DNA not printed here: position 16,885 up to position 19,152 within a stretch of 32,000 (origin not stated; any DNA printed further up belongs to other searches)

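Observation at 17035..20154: AAA+ ATPase with atypical Walker B plus a 354-aa partner: half of an unassigned four-gene module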

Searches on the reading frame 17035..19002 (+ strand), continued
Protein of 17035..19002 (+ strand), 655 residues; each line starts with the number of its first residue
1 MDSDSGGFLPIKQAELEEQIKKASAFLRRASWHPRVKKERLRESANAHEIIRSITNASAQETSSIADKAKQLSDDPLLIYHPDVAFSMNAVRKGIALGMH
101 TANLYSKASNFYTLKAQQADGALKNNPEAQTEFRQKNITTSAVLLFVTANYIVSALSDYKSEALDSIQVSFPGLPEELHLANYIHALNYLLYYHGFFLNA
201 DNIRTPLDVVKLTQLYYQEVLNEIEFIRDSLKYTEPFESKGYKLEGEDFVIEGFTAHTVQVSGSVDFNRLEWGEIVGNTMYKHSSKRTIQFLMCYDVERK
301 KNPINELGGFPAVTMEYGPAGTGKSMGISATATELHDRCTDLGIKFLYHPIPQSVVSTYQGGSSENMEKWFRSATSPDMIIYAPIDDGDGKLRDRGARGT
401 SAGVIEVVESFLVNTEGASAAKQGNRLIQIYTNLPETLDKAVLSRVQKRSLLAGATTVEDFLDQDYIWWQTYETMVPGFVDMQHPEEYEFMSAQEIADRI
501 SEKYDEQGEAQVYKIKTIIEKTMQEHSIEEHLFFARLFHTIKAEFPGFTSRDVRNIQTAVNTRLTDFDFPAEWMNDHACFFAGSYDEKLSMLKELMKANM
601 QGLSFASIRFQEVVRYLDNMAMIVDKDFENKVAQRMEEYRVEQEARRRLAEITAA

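Call 75: fold_search(model_id=the predicted structure, library=pdb)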
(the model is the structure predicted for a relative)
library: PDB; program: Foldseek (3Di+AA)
matches with E <= 10: 22; with E <= 0.001: 0
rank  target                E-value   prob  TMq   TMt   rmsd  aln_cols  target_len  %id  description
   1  1hqz_5                2.9e+00  0.05  0.08  0.18   7.5        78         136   13  Cofilin homology domain of a yeast actin-binding protein ABP1P (released 2001-12-21)
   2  1hqz_1                3.4e+00  0.04  0.08  0.18   7.4        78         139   14  Cofilin homology domain of a yeast actin-binding protein ABP1P (released 2001-12-21)
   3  3g17_D                3.4e+00  0.03  0.13  0.16  14.8       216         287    9  Structure of putative 2-dehydropantoate 2-reductase from staphylococcus aureus (released 2009-03-24)
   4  1hqz_8                4.5e+00  0.03  0.08  0.17   7.4        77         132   14  Cofilin homology domain of a yeast actin-binding protein ABP1P (released 2001-12-21)
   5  4s3m_A                4.7e+00  0.02  0.10  0.14  15.5       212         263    8  Evidence of kinetic cooperativity in dimeric Ketopantoate Reductase from Staphylococcus aureus (released 2015-03-11)
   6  3afe_C                5.5e+00  0.03  0.07  0.08  13.3       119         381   13  Crystal structure of the HsaA monooxygenase from M.tuberculosis (released 2010-05-26)
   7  1hqz_3                5.8e+00  0.03  0.08  0.18   7.4        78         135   14  Cofilin homology domain of a yeast actin-binding protein ABP1P (released 2001-12-21)
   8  4h8s_D                5.8e+00  0.02  0.10  0.11  27.6       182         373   12  Crystal structure of human APPL2BARPH domain (released 2012-10-17)
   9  6f03_D                5.8e+00  0.01  0.07  0.13  18.3       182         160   10  The crystal structure of secreted antigen BPSL2520 (released 2018-12-05)
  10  9emm_E                6.2e+00  0.06  0.08  0.10  10.6        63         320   17  Glucose-6-phosphate dehydrogenase (G6PDH) in complex with protein OpcA from Synechocystis sp. PCC 6803 (released 2024-12-18)
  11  1hqz_4                6.2e+00  0.03  0.08  0.18   7.4        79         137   14  Cofilin homology domain of a yeast actin-binding protein ABP1P (released 2001-12-21)
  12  8y2l_A                6.5e+00  0.02  0.10  0.08  18.2       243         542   12  The Crystal Structure of Glucosyltransferase TcdB from Clostridioides difficile (released 2025-01-29)
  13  1lrz                  6.5e+00  0.01  0.08  0.08  15.8       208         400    9  x-ray crystal structure of staphylococcus aureus femA (released 2002-09-04)
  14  9cop_P                7.6e+00  0.01  0.07  0.07  17.8       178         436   13  Yeast RAVE bound to V-ATPase V1 complex (released 2024-11-20)
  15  8ka6_B                8.0e+00  0.02  0.09  0.18  17.3       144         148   12  De novo design protein -NA7 (released 2024-08-07)
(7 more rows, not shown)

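Call 91: search_protein_families(library=pfam, proteins=[L022:11039-12946:-, L022:1642-2856:+, L022:13008-13607:+, L022:554-1618:-, L040:11947-12531:+, L022:13674-16109:+, L040:4105-5796:+, L030:17570-18544:-, L029:3706-4932:-], max_evalue=0.001)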
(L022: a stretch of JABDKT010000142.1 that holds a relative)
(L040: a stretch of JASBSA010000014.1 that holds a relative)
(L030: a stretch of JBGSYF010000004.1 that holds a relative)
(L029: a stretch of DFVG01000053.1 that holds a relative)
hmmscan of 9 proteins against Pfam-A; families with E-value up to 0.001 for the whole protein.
L022:11039-12946:- (635 aa): 1 family
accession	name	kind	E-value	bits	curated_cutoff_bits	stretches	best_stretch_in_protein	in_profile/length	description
PF14121.12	Porin_10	-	2.8e-155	518.9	27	1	40-634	3-596/597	Putative porin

L022:1642-2856:+ (404 aa): 5 families
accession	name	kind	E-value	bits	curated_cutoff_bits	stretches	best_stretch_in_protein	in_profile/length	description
PF00441.29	Acyl-CoA_dh_1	-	1.4e-50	171.8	22.4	1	255-402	3-150/150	Acyl-CoA dehydrogenase, C-terminal domain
PF02771.21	Acyl-CoA_dh_N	-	1.7e-39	135.2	22.9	1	30-142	1-113/113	Acyl-CoA dehydrogenase, N-terminal domain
PF02770.24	Acyl-CoA_dh_M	-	3e-27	95.1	33.3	1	146-241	1-97/97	Acyl-CoA dehydrogenase, middle domain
PF08028.16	Acyl-CoA_dh_2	-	8.4e-23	81.6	22.7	1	268-390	1-133/134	Acyl-CoA dehydrogenase, C-terminal domain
PF22924.1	ACOX_C_alpha1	-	2.1e-05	24.9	27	1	305-392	68-159/169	Acyl-CoA oxidase, C-alpha1 domain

L022:13008-13607:+ (199 aa): 1 family
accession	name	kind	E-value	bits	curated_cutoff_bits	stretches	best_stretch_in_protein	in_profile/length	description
PF01351.25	RNase_HII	-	2.5e-42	145.5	25.8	1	13-189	1-197/199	Ribonuclease HII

L022:554-1618:- (354 aa): 1 family
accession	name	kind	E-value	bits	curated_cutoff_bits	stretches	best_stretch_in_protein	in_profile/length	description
PF03702.20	AnmK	-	1.3e-57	196.1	24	1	7-352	2-365/367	Anhydro-N-acetylmuramic acid kinase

L040:11947-12531:+ (194 aa): 1 family
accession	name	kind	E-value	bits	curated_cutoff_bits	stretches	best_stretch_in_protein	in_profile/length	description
PF00293.34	NUDIX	-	7.3e-13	49.1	21.1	1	45-152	3-105/134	NUDIX domain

L022:13674-16109:+ (811 aa): 1 family
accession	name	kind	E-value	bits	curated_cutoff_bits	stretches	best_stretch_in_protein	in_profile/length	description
PF13570.13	Beta-prop_ACSF4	-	1.4e-08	34.9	133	1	443-611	136-294/329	Beta-alanine-activating enzyme, beta-propeller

L040:4105-5796:+ (563 aa): 12 families
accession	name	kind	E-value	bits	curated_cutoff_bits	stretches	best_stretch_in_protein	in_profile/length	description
PF00005.33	ABC_tran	-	8.9e-55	185.5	25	2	26-200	1-137/137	ABC transporter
PF13304.12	AAA_21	-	1.7e-13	51.8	27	0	360-391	1-38/304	AAA domain, putative AbiEii toxin, Type IV TA system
PF12848.13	ABC_tran_Xtn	-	4.5e-12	46.3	25.9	1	239-312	1-76/85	ABC transporter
PF02463.25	SMC_N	-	2.6e-09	37.3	40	0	358-511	24-200/220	RecF/RecN/SMC N terminal domain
PF13555.12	AAA_29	-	2e-05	24.7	27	0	41-53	27-39/61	P-loop containing region of AAA domain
PF13476.12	AAA_23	-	2.2e-05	25.6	27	1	348-378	10-39/201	AAA domain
PF25199.1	nSTAND_NTPase5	-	4.3e-05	23.8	34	0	358-378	41-61/145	Novel STAND NTPase 5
PF00931.28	NB-ARC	-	5.6e-05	23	23.5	0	357-423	17-80/248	NB-ARC domain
PF13173.12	AAA_14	-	8.1e-05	23.1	27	0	360-407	4-42/129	AAA domain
PF01926.29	MMR_HSR1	-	0.00012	22.5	21.9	0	38-76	1-35/113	50S ribosome-binding GTPase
PF13238.12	AAA_18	-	0.00029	21.7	29.4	0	39-86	1-51/128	AAA domain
PF13175.12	AAA_15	-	0.00095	19.3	32.1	0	363-424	28-91/374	AAA ATPase domain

L030:17570-18544:- (324 aa): 3 families
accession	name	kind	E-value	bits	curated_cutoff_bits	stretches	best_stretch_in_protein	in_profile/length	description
PF05726.19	Pirin_C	-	2e-25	89.6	27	1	211-313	1-103/103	Pirin C-terminal cupin domain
PF02678.22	Pirin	-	1.3e-16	61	26.1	1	60-158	10-108/108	Pirin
PF17954.7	Pirin_C_2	-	0.0005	20.7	22.9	1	198-250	7-59/86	Quercetinase C-terminal cupin domain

L029:3706-4932:- (408 aa): 2 families
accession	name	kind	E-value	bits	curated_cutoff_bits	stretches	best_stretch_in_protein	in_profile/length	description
PF00208.27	ELFV_dehydrog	-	2.3e-33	116.3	23.4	1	183-406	8-232/241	Glutamate/Leucine/Phenylalanine/Valine dehydrogenase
PF02812.23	ELFV_dehydrog_N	-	2.6e-13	50.3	25.3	1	26-114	21-108/129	Glu/Leu/Phe/Val dehydrogenase, dimerisation domain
